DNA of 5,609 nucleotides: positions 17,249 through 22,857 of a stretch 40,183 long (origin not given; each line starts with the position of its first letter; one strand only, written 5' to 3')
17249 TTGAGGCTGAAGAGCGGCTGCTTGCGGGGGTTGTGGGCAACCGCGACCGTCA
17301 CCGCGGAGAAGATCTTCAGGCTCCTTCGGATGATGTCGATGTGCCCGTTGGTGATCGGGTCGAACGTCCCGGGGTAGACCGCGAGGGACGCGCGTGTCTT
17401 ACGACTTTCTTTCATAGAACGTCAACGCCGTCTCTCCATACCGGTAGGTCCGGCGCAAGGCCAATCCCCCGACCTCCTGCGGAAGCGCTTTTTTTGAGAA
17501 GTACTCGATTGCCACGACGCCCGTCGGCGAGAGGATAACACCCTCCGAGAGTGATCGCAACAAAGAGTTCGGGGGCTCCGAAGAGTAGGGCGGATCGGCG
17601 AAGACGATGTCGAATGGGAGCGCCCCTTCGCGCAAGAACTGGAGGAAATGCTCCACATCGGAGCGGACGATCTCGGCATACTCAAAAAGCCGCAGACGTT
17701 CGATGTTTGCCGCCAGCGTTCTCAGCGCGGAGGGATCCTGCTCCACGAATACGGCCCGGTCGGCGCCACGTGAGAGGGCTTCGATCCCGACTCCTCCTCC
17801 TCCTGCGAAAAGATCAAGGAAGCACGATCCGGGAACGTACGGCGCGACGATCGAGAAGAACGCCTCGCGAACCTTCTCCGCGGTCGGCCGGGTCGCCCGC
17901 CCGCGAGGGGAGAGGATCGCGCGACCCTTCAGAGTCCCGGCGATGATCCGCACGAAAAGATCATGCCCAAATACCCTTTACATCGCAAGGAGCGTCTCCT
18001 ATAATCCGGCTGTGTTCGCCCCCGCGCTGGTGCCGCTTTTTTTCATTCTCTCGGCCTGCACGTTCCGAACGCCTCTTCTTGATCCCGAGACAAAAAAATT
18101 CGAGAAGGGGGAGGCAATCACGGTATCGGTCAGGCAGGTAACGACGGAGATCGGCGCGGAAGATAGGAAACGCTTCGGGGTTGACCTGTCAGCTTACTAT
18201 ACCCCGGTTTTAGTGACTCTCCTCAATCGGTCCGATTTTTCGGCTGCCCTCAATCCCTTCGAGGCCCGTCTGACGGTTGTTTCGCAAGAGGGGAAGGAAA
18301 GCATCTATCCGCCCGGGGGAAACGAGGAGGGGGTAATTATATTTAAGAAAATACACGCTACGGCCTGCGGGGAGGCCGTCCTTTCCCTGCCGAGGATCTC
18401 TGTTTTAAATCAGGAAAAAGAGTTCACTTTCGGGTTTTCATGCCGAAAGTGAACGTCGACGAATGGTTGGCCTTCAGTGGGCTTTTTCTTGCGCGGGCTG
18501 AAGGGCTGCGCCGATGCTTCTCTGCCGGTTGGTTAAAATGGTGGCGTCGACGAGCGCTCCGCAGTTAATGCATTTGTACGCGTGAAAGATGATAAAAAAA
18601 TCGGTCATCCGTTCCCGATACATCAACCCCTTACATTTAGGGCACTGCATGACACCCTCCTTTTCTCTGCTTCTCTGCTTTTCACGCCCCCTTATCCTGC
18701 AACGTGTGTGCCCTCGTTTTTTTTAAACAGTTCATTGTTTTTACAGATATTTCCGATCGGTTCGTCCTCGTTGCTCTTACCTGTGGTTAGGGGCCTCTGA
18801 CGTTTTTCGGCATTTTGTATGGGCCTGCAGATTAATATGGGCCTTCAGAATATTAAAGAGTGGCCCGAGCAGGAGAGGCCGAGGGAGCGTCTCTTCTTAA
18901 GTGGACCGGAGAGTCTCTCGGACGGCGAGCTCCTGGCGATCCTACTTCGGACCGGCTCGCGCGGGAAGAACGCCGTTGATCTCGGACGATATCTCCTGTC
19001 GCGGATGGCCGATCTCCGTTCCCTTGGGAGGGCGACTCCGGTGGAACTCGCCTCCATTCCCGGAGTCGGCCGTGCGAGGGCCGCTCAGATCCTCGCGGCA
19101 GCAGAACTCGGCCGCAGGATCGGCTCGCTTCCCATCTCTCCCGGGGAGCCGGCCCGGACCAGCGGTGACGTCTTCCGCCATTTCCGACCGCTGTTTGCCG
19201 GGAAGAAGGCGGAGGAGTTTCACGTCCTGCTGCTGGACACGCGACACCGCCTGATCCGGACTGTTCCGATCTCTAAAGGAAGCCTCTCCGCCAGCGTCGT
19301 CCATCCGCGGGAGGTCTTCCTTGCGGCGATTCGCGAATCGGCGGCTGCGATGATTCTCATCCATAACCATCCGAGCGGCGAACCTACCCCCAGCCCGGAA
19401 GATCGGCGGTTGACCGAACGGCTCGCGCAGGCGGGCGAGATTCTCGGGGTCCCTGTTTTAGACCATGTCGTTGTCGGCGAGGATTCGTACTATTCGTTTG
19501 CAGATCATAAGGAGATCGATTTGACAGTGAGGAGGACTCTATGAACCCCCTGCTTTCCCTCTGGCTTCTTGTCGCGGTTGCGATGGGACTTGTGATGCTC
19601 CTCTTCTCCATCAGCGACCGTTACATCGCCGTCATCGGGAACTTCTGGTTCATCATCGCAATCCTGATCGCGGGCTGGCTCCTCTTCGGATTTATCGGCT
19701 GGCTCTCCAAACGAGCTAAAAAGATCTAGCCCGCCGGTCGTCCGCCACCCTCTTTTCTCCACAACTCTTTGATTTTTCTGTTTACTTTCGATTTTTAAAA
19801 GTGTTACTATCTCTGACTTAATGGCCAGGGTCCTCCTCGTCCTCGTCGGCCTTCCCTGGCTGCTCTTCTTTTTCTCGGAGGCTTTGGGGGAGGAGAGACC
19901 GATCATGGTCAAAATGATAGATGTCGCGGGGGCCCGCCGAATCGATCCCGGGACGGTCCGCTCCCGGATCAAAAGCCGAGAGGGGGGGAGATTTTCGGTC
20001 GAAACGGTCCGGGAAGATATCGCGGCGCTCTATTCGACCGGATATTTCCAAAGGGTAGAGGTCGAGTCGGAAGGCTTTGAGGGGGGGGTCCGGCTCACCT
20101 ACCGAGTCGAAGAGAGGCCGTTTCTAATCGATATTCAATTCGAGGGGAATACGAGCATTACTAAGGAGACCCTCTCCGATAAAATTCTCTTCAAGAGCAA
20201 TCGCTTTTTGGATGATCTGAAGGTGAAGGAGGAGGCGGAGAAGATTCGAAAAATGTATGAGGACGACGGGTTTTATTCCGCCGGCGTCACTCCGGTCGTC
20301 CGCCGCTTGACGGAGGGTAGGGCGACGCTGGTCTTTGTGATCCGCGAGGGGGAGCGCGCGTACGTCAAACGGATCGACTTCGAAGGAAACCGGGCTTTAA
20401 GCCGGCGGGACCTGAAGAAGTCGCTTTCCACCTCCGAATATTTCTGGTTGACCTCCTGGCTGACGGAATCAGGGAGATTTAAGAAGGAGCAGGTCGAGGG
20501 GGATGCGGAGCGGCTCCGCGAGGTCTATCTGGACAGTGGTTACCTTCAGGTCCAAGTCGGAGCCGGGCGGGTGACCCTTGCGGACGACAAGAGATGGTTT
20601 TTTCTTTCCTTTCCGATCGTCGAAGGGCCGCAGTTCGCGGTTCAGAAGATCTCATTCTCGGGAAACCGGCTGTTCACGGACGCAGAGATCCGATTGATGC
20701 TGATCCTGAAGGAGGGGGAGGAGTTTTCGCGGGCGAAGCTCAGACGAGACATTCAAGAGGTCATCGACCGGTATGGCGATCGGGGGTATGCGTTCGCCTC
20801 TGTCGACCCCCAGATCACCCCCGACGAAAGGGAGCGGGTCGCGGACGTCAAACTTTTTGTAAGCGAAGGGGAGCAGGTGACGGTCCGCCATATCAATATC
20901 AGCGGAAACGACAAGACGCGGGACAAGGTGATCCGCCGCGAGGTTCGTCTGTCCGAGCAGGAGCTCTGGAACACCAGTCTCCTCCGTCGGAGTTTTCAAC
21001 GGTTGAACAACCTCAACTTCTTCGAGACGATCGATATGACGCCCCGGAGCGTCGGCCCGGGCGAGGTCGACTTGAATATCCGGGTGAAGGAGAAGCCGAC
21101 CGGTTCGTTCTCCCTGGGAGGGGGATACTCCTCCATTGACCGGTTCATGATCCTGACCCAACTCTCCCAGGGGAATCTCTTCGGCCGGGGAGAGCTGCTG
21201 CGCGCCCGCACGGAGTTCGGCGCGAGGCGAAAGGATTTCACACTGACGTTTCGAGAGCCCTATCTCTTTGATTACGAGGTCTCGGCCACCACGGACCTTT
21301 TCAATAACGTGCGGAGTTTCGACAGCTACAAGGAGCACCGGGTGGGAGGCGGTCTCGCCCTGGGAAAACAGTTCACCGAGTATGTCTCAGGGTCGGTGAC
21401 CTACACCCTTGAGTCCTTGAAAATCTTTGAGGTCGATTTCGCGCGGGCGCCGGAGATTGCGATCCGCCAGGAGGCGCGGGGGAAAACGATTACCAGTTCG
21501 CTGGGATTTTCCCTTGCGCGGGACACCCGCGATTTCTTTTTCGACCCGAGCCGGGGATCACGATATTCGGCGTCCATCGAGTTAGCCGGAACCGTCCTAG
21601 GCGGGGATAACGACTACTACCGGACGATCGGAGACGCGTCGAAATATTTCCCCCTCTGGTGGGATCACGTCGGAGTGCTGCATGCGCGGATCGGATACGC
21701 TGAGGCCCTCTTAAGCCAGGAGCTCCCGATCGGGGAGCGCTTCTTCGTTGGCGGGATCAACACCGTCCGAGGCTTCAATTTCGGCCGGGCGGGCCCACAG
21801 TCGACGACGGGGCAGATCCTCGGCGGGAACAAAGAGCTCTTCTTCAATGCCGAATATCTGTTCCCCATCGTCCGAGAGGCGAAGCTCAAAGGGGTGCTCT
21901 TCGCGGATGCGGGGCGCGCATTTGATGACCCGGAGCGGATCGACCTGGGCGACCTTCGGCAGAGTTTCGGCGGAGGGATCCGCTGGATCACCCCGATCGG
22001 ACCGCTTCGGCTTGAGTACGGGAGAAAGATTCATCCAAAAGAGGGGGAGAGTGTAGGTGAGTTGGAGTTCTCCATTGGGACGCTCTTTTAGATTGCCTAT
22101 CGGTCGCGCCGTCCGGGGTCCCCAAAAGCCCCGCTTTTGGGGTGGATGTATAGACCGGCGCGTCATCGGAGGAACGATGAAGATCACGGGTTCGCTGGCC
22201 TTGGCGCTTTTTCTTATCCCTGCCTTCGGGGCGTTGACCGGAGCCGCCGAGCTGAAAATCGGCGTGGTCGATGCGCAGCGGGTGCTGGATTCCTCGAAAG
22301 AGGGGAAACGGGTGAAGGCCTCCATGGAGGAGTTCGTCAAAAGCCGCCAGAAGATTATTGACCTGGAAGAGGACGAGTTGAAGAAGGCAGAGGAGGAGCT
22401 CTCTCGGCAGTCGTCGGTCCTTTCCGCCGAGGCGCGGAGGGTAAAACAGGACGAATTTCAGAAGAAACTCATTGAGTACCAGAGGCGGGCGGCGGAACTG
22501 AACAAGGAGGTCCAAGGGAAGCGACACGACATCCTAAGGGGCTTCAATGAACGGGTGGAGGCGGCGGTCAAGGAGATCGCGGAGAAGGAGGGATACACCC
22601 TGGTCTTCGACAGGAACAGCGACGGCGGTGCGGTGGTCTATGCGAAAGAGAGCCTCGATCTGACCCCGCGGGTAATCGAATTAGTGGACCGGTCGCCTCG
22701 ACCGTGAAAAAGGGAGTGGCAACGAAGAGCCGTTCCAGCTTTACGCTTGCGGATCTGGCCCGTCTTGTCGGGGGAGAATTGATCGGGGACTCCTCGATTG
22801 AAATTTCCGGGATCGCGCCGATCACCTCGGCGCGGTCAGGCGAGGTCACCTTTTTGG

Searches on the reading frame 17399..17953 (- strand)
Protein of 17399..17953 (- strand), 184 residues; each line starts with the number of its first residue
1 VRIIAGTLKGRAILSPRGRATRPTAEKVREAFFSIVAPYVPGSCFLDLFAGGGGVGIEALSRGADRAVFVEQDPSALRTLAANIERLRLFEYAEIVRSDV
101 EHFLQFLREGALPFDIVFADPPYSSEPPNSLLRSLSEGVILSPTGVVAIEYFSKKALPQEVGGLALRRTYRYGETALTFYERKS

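Call 32: search_protein_families(library=pfam, proteins=[window:17399-17953:-])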
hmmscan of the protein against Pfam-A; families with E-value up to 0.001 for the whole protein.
window:17399-17953:- (184 aa): 3 families
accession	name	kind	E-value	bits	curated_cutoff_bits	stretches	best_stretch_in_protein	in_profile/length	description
PF03602.21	Cons_hypoth95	-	2.4e-51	174.4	24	1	1-180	1-181/182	Conserved hypothetical protein 95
PF09445.16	Methyltransf_15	-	7.2e-06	26.1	22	1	44-123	3-81/165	RNA cap guanine-N2 methyltransferase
PF02086.21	MethyltransfD12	-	0.00028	21.1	22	0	42-62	21-41/253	D12 class N6 adenine-specific DNA methyltransferase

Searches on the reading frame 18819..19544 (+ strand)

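Call 32: search_protein_families(library=pfam, proteins=[window:18819-19544:+])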
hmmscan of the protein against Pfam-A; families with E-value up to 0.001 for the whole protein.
window:18819-19544:+ (241 aa): 4 families
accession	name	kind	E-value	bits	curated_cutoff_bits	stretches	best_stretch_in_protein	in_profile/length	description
PF04002.20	RadC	-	2e-43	147.6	22.1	1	114-230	3-119/121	RadC-like JAB domain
PF20582.4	UPF0758_N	-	3.3e-28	98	27.1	1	12-89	1-77/77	UPF0758 N-terminal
PF00633.29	HHH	-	0.00012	22.1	24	1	72-93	8-29/30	Helix-hairpin-helix motif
PF14464.11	Prok-JAB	-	0.00076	19.8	25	0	161-209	53-95/114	Prokaryotic homologs of the JAB domain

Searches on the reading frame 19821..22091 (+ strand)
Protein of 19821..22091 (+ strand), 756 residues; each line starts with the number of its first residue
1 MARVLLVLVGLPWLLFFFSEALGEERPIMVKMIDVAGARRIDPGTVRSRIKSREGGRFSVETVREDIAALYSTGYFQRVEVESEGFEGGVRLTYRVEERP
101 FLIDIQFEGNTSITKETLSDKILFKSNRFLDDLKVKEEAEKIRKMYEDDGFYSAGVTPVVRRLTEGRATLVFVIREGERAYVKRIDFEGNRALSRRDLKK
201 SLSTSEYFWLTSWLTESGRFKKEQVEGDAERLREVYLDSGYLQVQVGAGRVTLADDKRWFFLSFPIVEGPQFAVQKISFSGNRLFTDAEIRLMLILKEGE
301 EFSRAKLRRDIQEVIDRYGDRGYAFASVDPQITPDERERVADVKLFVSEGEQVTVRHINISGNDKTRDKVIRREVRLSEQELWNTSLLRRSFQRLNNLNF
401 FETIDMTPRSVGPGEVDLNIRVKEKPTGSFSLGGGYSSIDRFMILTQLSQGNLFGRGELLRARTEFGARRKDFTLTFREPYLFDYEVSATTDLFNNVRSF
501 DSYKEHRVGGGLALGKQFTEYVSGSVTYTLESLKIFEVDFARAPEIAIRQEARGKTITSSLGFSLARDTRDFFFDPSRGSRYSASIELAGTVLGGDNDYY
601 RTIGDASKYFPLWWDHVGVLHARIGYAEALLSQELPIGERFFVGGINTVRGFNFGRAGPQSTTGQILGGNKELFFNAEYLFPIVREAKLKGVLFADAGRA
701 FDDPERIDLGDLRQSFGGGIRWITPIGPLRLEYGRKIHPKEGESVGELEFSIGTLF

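Call 8: search_protein_families(library=pfam, proteins=[window:19821-22091:+])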
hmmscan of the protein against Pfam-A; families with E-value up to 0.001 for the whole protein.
window:19821-22091:+ (756 aa): 5 families
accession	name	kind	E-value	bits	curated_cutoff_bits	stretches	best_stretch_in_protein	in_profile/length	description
PF01103.29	Omp85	-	9e-69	232.9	24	1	452-756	1-325/325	Omp85 superfamily domain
PF07244.20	POTRA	-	8.9e-65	215.8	21.3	5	274-350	3-79/79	Surface antigen variable number repeat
PF08479.16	POTRA_2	-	3e-11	43.4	24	1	272-350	1-76/76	POTRA domain, ShlB-type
PF08478.15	POTRA_1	-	5.4e-06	27.1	23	0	354-380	2-28/69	POTRA domain, FtsQ-type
PF25282.1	POTRA1_3_Toc75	-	0.00014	22.4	27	0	50-93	48-94/99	Toc75-like, POTRA domain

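Call 19: find_related_loci(query=window:19821-22091:+, collection=metagenome_contigs, flank=10000)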
Query window:19821-22091:+ (756 aa) in metagenome_contigs; peptide patterns used: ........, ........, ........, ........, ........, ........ (x = any residue, [..] = any of these).
76 stretches matched a pattern; 9 encode a relative of the query (tblastn E <= 1e-3); 9 distinct loci.
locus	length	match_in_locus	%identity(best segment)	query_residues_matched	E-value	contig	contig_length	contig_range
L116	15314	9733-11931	56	23-756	0e+0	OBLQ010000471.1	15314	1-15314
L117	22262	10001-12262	51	21-756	0e+0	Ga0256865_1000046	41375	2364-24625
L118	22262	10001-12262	51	21-756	0e+0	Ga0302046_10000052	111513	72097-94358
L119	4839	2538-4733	36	25-756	7e-136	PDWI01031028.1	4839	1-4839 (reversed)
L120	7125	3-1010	58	427-756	9e-121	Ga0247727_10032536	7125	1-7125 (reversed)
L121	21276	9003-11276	35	7-755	3e-137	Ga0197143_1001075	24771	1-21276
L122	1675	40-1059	37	416-756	2e-67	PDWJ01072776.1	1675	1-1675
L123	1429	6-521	60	585-756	1e-64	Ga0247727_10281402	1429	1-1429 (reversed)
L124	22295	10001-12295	56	6-756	0e+0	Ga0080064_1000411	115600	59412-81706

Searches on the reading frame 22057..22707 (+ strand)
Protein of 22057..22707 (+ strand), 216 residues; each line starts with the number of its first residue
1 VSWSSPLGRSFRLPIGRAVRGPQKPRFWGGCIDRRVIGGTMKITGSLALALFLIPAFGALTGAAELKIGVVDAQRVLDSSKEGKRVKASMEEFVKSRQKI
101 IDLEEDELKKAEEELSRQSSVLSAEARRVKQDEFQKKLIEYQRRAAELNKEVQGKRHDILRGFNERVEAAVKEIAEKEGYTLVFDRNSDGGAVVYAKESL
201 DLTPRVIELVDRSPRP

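Call 8: search_protein_families(library=pfam, proteins=[window:22057-22707:+])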
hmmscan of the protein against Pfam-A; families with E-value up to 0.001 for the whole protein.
window:22057-22707:+ (216 aa): 1 family
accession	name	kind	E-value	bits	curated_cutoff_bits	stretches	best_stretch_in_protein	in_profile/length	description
PF03938.19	OmpH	-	1.7e-31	109.7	32.4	1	67-208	1-139/141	Outer membrane protein (OmpH-like)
